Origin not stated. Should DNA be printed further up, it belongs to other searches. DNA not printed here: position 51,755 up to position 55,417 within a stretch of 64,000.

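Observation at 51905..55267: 1120-aa secreted protein combining a LamG/DUF1080-like domain, a beta-propeller and three CxxCH motifs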

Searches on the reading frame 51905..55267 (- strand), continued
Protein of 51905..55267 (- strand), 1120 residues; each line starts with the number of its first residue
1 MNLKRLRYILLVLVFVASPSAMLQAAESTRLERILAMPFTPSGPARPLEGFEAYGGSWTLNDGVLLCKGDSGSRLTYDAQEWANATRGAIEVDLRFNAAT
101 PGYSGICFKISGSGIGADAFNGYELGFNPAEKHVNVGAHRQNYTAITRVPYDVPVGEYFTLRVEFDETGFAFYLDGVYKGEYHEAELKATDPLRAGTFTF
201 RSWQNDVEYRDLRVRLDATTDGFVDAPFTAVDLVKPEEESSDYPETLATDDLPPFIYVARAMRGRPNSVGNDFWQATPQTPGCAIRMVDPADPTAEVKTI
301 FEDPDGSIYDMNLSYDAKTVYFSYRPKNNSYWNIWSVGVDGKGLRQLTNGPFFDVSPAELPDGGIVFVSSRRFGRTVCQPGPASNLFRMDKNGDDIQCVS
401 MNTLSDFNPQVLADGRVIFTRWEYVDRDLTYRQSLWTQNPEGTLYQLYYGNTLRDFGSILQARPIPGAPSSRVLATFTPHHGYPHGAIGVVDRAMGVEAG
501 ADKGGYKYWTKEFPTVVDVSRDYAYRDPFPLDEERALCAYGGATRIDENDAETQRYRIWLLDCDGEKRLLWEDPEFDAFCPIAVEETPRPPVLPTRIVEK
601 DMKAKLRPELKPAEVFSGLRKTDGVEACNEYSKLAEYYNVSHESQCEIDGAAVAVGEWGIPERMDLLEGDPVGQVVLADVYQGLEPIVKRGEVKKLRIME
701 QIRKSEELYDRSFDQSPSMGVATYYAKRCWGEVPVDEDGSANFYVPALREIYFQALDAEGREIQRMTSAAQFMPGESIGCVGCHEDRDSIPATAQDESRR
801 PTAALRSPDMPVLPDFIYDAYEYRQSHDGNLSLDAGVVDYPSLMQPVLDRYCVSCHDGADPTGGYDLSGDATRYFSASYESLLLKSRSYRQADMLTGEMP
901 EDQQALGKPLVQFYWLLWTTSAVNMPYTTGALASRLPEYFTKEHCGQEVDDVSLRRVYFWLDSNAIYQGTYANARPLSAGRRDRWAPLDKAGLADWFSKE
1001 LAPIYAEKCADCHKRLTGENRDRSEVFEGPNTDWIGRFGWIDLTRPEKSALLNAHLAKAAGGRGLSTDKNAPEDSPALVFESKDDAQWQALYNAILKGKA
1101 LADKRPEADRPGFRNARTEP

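Call 7: find_homologous_proteins(query=window:51905-55267:-, max_evalue=0.00001)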
Query window:51905-55267:- (1120 aa): 1004 proteins with E <= 0.00001 among 8000 candidates; the best 120 are listed.
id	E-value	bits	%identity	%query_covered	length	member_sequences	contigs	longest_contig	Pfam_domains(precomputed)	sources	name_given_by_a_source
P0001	0.0e+0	2645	100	100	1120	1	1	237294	PF18582.7,PF06439.19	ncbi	-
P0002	0.0e+0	2110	79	98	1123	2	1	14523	PF18582.7,PF06439.19,PF13442.12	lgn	-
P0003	0.0e+0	1957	73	100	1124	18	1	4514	PF18582.7,PF06439.19,PF13442.12,PF07676.19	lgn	-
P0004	0.0e+0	1947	73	100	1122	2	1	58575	PF18582.7,PF06439.19,PF13442.12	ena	-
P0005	0.0e+0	1941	74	98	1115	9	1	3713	PF18582.7,PF06439.19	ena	-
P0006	0.0e+0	1940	73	100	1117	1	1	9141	PF18582.7,PF06439.19,PF13442.12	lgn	-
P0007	0.0e+0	1939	73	100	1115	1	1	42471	PF18582.7,PF06439.19,PF13442.12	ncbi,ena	-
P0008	0.0e+0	1925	74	98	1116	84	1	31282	PF18582.7,PF06439.19,PF13442.12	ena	-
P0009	0.0e+0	1864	72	98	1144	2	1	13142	PF18582.7,PF06439.19,PF13442.12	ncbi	-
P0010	0.0e+0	1835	69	100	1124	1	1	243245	PF18582.7,PF06439.19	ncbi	-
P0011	0.0e+0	1791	68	99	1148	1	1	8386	PF18582.7,PF06439.19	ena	-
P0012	0.0e+0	1785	69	98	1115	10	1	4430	PF18582.7,PF06439.19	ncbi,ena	-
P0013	0.0e+0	1779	68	99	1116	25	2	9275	PF18582.7,PF06439.19,PF13442.12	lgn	-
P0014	0.0e+0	1770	67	100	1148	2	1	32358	PF18582.7,PF06439.19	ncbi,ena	-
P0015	0.0e+0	1768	68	99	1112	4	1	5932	PF18582.7,PF06439.19,PF13442.12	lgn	-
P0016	0.0e+0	1759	67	99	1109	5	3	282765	PF18582.7,PF06439.19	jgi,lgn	jgi:hypothetical protein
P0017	0.0e+0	1750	66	99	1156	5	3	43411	PF18582.7,PF06439.19,PF13442.12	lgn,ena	-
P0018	0.0e+0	1742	67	98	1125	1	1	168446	PF18582.7,PF06439.19,PF13442.12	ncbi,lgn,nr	ncbi:MAG: hypothetical protein Q4G03_02245 [Planctomycetia bacterium]|nr:hypothetical protein [Planc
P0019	0.0e+0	1742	67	100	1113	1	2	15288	PF18582.7,PF06439.19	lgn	-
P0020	0.0e+0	1717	66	97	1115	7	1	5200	PF18582.7,PF06439.19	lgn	-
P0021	0.0e+0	1693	66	99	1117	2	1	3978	PF18582.7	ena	-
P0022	0.0e+0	1692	66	99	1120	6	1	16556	PF18582.7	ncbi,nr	ncbi:MAG: hypothetical protein IKW13_09025 [Thermoguttaceae bacterium]|nr:hypothetical protein [Ther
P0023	0.0e+0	1678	67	98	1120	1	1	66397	PF18582.7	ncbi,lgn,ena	-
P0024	0.0e+0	1678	66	99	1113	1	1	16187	PF18582.7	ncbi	-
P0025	0.0e+0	1654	66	97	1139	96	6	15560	PF18582.7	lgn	-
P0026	0.0e+0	1652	66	97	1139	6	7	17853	PF18582.7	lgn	-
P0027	0.0e+0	1620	62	100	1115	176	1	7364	PF18582.7,PF06439.19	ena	-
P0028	0.0e+0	1307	53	100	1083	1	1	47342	PF18582.7,PF06439.19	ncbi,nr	ncbi:MAG: DUF1080 domain-containing protein [Planctomycetia bacterium]|nr:DUF1080 domain-containing 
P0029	0.0e+0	1302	52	99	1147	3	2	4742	PF18582.7,PF06439.19,PF13442.12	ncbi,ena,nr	ncbi:MAG: DUF1080 domain-containing protein [Thermoguttaceae bacterium]|nr:DUF1080 domain-containing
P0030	0.0e+0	1299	51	100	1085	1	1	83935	PF18582.7,PF06439.19,PF13442.12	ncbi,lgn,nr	ncbi:MAG: DUF1080 domain-containing protein [Planctomycetia bacterium]|nr:DUF1080 domain-containing 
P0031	0.0e+0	1297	52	99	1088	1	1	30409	PF18582.7,PF13442.12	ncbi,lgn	-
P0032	0.0e+0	1278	52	99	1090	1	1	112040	PF18582.7,PF06439.19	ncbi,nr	ncbi:MAG: hypothetical protein Q4G68_06720 [Planctomycetia bacterium]|nr:hypothetical protein [Planc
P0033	0.0e+0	1259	53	98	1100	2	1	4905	PF18582.7,PF06439.19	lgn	-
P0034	0.0e+0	1258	50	98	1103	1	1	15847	PF18582.7,PF06439.19,PF07676.19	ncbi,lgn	-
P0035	0.0e+0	1255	51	100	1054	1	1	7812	PF18582.7,PF06439.19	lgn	-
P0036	0.0e+0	1226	51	99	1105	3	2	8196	PF18582.7,PF06439.19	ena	-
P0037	0.0e+0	1220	51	98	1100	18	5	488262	PF18582.7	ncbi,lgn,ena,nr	ncbi:MAG: hypothetical protein IJH68_05850 [Thermoguttaceae bacterium]|nr:hypothetical protein [Ther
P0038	0.0e+0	1216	50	100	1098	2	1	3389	PF18582.7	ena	-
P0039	0.0e+0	1214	51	98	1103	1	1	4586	PF18582.7,PF06439.19,PF13442.12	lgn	-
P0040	0.0e+0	1115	48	55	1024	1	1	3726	PF18582.7,PF06439.19,PF13442.12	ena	-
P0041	0.0e+0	1111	47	99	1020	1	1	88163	PF18582.7,PF06439.19,PF13442.12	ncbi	-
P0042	0.0e+0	1104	46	99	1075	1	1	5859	PF18582.7,PF06439.19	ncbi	ncbi:MAG: family 16 glycoside hydrolase [Thermoguttaceae bacterium]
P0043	0.0e+0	1096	49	51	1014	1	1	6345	PF18582.7,PF06439.19,PF13442.12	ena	-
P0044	0.0e+0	1045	48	78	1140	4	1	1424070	PF18582.7,PF06439.19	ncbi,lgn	-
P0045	0.0e+0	1039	45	53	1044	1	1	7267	PF18582.7,PF06439.19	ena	-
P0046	0.0e+0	1033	45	100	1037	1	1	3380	PF18582.7,PF06439.19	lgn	-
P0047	0.0e+0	1033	52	41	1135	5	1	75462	PF18582.7,PF06439.19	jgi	jgi:hypothetical protein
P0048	0.0e+0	1032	47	49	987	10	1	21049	PF18582.7,PF06439.19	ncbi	ncbi:MAG: family 16 glycoside hydrolase [Verrucomicrobiia bacterium]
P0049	0.0e+0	1026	47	49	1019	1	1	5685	PF18582.7,PF06439.19,PF07676.19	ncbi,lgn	-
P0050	0.0e+0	1025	43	58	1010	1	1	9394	PF18582.7,PF06439.19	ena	-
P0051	0.0e+0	1025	45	56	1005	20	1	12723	PF18582.7,PF06439.19,PF07676.19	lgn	-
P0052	0.0e+0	1024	46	96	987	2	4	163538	PF18582.7,PF06439.19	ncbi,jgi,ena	-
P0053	0.0e+0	1023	47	49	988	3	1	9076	PF18582.7,PF06439.19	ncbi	-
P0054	0.0e+0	1023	47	49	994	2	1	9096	PF18582.7,PF06439.19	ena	-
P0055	0.0e+0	1021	43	100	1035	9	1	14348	PF18582.7,PF06439.19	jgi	jgi:hypothetical protein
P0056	0.0e+0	1021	44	100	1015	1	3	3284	PF18582.7,PF06439.19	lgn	-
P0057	0.0e+0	1020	45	99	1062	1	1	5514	PF18582.7,PF06439.19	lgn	-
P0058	0.0e+0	1020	47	49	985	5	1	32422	PF18582.7,PF06439.19,PF13442.12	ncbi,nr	ncbi:MAG: DUF1080 domain-containing protein [Fuerstiella sp.]|nr:DUF1080 domain-containing protein [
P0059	0.0e+0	1019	54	34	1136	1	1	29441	PF18582.7,PF06439.19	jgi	-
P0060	0.0e+0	1016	43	99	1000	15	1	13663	PF18582.7,PF06439.19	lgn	-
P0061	0.0e+0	1015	45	100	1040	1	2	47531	PF18582.7,PF06439.19,PF13442.12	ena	-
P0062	0.0e+0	1015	44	100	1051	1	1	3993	PF18582.7,PF06439.19,PF07676.19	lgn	-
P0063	0.0e+0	1014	45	96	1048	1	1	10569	PF18582.7,PF26550.2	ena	-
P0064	0.0e+0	1014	49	79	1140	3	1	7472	PF18582.7,PF06439.19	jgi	-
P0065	0.0e+0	1013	48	49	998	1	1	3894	PF18582.7,PF06439.19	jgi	jgi:mono/diheme cytochrome c family protein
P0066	1.5e-298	1011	44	99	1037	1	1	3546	PF18582.7,PF06439.19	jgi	jgi:mono/diheme cytochrome c family protein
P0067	2.2e-298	1011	44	54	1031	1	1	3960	PF18582.7,PF06439.19,PF13442.12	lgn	-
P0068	3.3e-298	1010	52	40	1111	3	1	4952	PF18582.7,PF06439.19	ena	-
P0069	5.6e-298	1010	56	32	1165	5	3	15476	PF18582.7,PF06439.19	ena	-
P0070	5.8e-298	1009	44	97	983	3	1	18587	PF18582.7,PF06439.19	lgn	-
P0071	1.0e-297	1009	47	49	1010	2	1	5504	PF18582.7,PF06439.19,PF13442.12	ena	-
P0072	1.8e-297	1008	46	96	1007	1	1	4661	PF18582.7,PF06439.19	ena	-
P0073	3.2e-297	1007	50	44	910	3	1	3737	PF18582.7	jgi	jgi:hypothetical protein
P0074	3.7e-297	1007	43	99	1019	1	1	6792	PF18582.7,PF06439.19,PF13442.12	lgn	-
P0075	9.6e-297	1005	45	53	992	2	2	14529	PF18582.7,PF06439.19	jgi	-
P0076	1.4e-296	1005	49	80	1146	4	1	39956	PF18582.7,PF06439.19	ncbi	-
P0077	1.5e-296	1005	50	80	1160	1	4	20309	PF18582.7,PF06439.19,PF13442.12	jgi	jgi:mono/diheme cytochrome c family protein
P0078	5.3e-296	1003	51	40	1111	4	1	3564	PF18582.7,PF06439.19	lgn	-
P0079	5.5e-296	1003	50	41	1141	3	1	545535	PF18582.7,PF06439.19,PF13442.12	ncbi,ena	-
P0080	7.1e-296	1003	49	79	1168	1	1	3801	PF18582.7,PF06439.19,PF13442.12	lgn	-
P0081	1.4e-295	1002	50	40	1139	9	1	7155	PF18582.7,PF06439.19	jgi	-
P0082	1.5e-294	998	45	51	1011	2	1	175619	PF18582.7,PF06439.19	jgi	jgi:hypothetical protein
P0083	4.2e-294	997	47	49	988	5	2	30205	PF18582.7,PF06439.19,PF13442.12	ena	-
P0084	6.9e-294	996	45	96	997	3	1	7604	PF18582.7,PF06439.19,PF13442.12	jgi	-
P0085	2.8e-293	994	47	49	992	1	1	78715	PF18582.7,PF06439.19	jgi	jgi:hypothetical protein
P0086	3.8e-293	994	48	80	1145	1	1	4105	PF18582.7,PF06439.19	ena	-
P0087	7.1e-293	993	43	100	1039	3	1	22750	PF18582.7,PF06439.19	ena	-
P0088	1.3e-292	992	45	97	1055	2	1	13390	PF18582.7,PF06439.19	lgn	-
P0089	2.4e-292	991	49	79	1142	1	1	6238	PF18582.7,PF06439.19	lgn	-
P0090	3.2e-292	990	42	99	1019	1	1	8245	PF18582.7,PF06439.19,PF13442.12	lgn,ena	-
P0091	3.6e-292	990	45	55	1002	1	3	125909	PF18582.7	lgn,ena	-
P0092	3.6e-292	990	47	50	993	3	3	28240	PF18582.7,PF06439.19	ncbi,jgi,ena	-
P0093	8.8e-292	989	45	53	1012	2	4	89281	PF18582.7,PF06439.19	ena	-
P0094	1.2e-291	989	50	79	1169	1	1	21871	PF18582.7,PF06439.19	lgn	-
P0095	1.6e-291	988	47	80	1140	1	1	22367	PF18582.7,PF06439.19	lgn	-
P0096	2.4e-291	988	49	80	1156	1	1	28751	PF18582.7,PF06439.19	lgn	-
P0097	3.8e-291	987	43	99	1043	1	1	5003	PF18582.7,PF06439.19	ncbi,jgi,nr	ncbi:MAG: DUF1080 domain-containing protein [Planctomycetaceae bacterium]|jgi:hypothetical protein|n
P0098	4.2e-291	987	44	54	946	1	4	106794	PF18582.7,PF06439.19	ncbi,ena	-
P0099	1.2e-290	985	44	53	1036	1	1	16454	PF18582.7,PF06439.19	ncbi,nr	ncbi:MAG: DUF1080 domain-containing protein [Planctomycetaceae bacterium]|nr:DUF1080 domain-containi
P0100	4.9e-290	983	44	99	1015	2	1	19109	PF18582.7,PF13442.12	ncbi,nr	ncbi:MAG: hypothetical protein Q4D98_09705 [Planctomycetia bacterium]|nr:hypothetical protein [Planc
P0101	1.0e-289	982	49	48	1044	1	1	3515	PF18582.7,PF13442.12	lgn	-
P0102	1.5e-289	982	45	50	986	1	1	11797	PF18582.7,PF06439.19,PF13442.12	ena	-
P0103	2.7e-289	981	45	99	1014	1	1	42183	PF18582.7,PF06439.19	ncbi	-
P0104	2.9e-289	981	42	56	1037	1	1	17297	PF18582.7,PF06439.19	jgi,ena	-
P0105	5.4e-289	980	45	96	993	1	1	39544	PF18582.7,PF06439.19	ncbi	-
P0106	3.1e-288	977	44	97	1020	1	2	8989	PF18582.7,PF06439.19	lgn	-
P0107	3.2e-288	977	44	98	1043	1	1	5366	PF18582.7,PF06439.19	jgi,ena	-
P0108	3.3e-288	977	48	79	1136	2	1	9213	PF18582.7,PF06439.19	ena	-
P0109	7.3e-288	976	45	99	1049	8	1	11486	PF18582.7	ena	-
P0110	8.2e-288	976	46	94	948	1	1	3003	PF18582.7,PF06439.19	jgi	-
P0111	1.4e-287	975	44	98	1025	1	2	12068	PF18582.7,PF06439.19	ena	-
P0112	2.6e-287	974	49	78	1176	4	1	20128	PF18582.7,PF06439.19,PF13442.12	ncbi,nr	ncbi:MAG: DUF1080 domain-containing protein [Verrucomicrobia bacterium]|nr:DUF1080 domain-containing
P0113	5.2e-287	973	50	41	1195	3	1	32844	PF18582.7,PF06439.19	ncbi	-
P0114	1.3e-286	972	48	50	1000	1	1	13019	PF18582.7,PF06439.19,PF13442.12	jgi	jgi:mono/diheme cytochrome c family protein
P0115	1.4e-286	972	45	52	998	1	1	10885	PF18582.7,PF06439.19,PF13442.12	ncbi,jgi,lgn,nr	ncbi:MAG: DUF1080 domain-containing protein [Planctomycetaceae bacterium]|jgi:hypothetical protein|n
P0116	1.6e-286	972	45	98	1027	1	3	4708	PF18582.7,PF06439.19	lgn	-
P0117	2.5e-286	971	46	49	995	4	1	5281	PF18582.7,PF06439.19,PF13442.12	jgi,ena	jgi:mono/diheme cytochrome c family protein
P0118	2.6e-286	971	50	78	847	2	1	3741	PF18582.7,PF06439.19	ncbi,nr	ncbi:MAG: DUF1080 domain-containing protein, partial [Thermoguttaceae bacterium]|nr:DUF1080 domain-c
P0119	6.9e-286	969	43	54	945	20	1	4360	PF18582.7,PF06439.19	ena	-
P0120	1.2e-285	969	54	35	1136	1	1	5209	PF18582.7,PF06439.19,PF13442.12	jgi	-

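Call 21: search_solved_structures(query=A1, max_evalue=0.1, show_alignments=1)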
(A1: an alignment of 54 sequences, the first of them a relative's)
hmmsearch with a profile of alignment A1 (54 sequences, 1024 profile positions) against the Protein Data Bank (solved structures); distinct sequences matched with E-value up to 0.1: 6.
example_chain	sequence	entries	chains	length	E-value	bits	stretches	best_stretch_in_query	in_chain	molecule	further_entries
5c2v_A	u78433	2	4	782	1.1e-12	50.1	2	752-802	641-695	HYDRAZINE SYNTHASE ALPHA SUBUNIT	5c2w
4b1m_A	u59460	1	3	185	3.1e-06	28.7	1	40-208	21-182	LEVANASE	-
4azz_A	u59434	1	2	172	3.7e-06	28.5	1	47-211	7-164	LEVANASE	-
4b1l_A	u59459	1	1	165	6.6e-06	27.7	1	47-208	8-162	LEVANASE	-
2ojh_A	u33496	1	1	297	1.2e-05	26.8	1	299-357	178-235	Uncharacterized protein Atu1656/AGR_C_3050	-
6tji_A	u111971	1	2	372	0.059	14.6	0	320-355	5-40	Cake10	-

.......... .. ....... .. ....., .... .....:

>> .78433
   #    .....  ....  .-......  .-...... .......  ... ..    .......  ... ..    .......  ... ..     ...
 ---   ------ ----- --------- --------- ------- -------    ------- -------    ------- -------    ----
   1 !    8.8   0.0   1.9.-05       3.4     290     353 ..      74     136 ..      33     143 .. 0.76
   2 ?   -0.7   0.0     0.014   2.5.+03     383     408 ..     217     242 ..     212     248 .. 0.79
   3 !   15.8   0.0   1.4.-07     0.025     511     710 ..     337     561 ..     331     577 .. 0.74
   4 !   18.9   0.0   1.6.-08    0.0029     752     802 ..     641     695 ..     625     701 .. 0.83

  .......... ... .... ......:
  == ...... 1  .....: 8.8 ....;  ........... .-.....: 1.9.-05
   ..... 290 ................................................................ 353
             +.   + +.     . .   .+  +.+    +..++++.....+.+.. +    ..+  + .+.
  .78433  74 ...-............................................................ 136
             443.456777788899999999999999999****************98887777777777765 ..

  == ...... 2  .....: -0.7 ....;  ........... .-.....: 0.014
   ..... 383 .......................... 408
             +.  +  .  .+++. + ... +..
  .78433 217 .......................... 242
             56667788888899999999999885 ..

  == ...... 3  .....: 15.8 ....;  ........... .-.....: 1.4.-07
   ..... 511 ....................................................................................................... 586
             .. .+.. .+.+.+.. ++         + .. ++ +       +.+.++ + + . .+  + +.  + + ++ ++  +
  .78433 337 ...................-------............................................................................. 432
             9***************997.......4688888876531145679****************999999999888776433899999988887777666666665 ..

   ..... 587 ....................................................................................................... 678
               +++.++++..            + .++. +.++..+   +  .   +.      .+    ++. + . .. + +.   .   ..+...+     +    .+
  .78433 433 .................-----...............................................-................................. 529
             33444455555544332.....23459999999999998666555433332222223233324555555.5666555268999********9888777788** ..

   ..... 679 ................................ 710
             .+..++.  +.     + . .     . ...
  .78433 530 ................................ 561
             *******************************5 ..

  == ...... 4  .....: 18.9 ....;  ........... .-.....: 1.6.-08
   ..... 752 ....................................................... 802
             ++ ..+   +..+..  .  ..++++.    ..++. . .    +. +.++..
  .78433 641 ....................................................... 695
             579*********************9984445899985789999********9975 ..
